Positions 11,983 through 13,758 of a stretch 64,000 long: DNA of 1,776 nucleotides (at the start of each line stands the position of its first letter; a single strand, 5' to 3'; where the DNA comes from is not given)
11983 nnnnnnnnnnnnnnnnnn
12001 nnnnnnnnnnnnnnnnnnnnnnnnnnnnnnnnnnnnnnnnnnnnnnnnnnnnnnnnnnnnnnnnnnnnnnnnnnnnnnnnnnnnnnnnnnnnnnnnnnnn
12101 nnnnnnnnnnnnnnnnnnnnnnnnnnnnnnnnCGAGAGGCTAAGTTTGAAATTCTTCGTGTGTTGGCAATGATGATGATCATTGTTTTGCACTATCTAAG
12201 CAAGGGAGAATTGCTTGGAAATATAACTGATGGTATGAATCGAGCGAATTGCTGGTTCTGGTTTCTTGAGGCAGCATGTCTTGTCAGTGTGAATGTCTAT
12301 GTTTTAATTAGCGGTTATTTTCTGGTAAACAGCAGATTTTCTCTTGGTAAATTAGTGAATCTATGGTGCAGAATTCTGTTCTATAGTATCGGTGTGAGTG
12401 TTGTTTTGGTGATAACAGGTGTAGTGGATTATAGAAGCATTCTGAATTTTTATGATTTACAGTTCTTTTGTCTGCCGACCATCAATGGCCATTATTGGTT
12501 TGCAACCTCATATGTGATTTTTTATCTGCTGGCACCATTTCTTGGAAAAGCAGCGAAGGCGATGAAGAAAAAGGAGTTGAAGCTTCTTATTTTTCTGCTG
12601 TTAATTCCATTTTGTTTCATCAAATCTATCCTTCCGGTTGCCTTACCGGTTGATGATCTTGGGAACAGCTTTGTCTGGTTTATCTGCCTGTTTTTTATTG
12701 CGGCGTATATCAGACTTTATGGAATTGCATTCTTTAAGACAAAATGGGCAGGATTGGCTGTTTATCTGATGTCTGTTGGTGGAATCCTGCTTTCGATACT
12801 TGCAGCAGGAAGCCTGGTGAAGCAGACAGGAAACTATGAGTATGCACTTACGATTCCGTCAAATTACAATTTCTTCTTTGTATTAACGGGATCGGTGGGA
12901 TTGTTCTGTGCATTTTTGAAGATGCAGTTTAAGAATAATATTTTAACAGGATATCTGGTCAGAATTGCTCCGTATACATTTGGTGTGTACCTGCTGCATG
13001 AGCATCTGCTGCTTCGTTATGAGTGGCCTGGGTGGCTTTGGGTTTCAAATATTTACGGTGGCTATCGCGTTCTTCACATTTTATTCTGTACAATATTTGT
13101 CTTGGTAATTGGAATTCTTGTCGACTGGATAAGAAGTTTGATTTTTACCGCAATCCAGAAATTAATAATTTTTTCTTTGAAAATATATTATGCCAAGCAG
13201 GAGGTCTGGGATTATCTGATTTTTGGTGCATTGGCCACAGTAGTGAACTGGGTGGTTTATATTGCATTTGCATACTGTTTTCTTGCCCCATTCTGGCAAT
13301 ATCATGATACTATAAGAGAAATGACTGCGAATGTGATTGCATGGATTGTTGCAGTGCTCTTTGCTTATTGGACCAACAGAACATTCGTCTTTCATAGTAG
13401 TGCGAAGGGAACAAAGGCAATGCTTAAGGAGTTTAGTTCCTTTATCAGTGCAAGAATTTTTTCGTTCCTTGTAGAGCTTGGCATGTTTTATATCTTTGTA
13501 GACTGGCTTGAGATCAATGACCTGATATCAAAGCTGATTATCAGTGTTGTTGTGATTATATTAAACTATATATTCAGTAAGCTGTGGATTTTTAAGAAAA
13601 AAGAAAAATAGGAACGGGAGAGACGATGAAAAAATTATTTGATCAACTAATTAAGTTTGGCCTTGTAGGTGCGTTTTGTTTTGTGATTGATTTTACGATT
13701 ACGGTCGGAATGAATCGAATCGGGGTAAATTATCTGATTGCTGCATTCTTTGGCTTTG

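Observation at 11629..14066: PseH-GNAT + acyltransferase-3 + GtrA tri-domain fusion, followed by a second stand-alone GtrA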

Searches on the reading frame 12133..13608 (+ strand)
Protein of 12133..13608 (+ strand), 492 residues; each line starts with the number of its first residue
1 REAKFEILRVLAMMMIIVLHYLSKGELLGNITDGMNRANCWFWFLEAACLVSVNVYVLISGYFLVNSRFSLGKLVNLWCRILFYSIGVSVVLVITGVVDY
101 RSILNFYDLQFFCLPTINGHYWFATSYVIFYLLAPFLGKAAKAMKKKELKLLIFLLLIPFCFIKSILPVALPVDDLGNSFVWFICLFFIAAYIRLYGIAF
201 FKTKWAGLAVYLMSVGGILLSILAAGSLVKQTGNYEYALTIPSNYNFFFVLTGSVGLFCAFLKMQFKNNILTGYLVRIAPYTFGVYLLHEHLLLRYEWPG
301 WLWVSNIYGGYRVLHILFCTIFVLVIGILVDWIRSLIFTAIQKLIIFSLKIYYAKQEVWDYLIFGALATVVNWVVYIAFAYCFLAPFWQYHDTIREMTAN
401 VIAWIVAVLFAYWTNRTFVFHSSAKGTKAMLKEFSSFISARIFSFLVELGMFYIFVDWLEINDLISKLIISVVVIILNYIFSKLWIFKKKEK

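Call 36: search_protein_representatives(protein=window:12133-13608:+)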
Query: 492 residues. Proteins with E-value up to 0.001 (for the whole library): 11834; up to 1e-10: 6113; up to 1e-30: 291. The best 150 are listed.
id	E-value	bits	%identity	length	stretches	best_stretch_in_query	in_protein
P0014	9.1e-175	598.9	59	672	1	1-489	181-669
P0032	8.2e-161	552.9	54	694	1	1-490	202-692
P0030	1.8e-150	518.8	54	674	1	1-489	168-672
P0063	1.1e-148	513.0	49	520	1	1-491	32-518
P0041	9.6e-145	499.9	49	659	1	1-492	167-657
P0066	1.2e-142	493.0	48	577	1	1-490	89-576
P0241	2.7e-126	439.0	45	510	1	1-490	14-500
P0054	1.3e-123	430.2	48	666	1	1-491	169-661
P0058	7.6e-120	417.8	45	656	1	1-491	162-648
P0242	2.0e-119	416.4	46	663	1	1-491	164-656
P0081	5.9e-117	408.2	45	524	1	1-490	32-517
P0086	9.2e-111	387.8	44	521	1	2-490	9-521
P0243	8.8e-106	371.4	35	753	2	4-345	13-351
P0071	7.9e-94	332.0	46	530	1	1-356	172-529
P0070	1.7e-93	330.8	46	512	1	1-346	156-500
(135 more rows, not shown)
